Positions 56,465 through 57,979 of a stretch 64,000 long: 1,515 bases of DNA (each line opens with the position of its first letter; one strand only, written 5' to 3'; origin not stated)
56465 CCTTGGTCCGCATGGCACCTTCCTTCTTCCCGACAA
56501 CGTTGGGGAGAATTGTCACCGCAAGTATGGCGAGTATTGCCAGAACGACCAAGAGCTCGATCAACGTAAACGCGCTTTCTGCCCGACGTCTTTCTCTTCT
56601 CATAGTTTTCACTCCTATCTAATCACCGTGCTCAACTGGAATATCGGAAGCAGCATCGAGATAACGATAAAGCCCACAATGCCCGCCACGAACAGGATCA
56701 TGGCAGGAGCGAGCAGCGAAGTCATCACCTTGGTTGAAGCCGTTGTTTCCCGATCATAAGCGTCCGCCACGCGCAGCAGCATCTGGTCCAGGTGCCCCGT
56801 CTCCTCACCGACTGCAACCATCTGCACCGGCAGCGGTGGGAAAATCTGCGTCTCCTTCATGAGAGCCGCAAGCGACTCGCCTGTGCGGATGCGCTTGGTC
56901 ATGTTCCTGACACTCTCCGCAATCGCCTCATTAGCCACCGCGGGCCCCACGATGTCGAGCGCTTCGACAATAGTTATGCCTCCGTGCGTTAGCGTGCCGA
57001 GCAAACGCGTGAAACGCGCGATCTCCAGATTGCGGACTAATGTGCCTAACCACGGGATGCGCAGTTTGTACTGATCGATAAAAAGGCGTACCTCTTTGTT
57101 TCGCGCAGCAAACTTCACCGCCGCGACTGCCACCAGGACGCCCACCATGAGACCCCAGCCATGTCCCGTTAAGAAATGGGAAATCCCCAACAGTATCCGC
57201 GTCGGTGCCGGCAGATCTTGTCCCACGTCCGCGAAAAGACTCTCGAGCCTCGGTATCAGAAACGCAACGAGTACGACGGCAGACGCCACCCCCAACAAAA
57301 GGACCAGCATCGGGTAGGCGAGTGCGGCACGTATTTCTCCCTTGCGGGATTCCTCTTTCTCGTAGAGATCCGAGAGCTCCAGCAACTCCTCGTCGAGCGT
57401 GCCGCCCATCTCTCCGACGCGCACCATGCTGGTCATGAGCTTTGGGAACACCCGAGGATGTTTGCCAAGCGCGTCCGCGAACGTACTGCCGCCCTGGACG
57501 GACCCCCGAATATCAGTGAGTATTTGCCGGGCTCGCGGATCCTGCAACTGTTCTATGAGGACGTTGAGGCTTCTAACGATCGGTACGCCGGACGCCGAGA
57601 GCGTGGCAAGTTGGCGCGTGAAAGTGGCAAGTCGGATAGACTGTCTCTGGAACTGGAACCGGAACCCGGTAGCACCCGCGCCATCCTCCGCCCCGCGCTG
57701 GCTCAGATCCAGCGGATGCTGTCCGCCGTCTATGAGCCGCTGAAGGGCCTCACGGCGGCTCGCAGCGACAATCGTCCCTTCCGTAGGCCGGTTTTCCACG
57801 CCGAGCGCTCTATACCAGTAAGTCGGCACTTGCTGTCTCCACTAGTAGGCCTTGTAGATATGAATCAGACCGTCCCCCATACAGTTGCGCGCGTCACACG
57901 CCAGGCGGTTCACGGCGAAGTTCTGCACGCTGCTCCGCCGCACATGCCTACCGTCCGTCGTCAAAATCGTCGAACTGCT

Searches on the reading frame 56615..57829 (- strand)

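Call 55: search_protein_families(library=pfam, proteins=[window:56615-57829:-], max_evalue=0.000001)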
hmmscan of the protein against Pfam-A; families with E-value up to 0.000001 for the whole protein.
window:56615-57829:- (404 aa): 1 family
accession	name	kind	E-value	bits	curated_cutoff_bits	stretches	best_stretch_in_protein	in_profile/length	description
PF00482.28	T2SSF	-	3.7e-64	214.7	25.2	2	70-193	1-125/125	Type II secretion system (T2SS), protein F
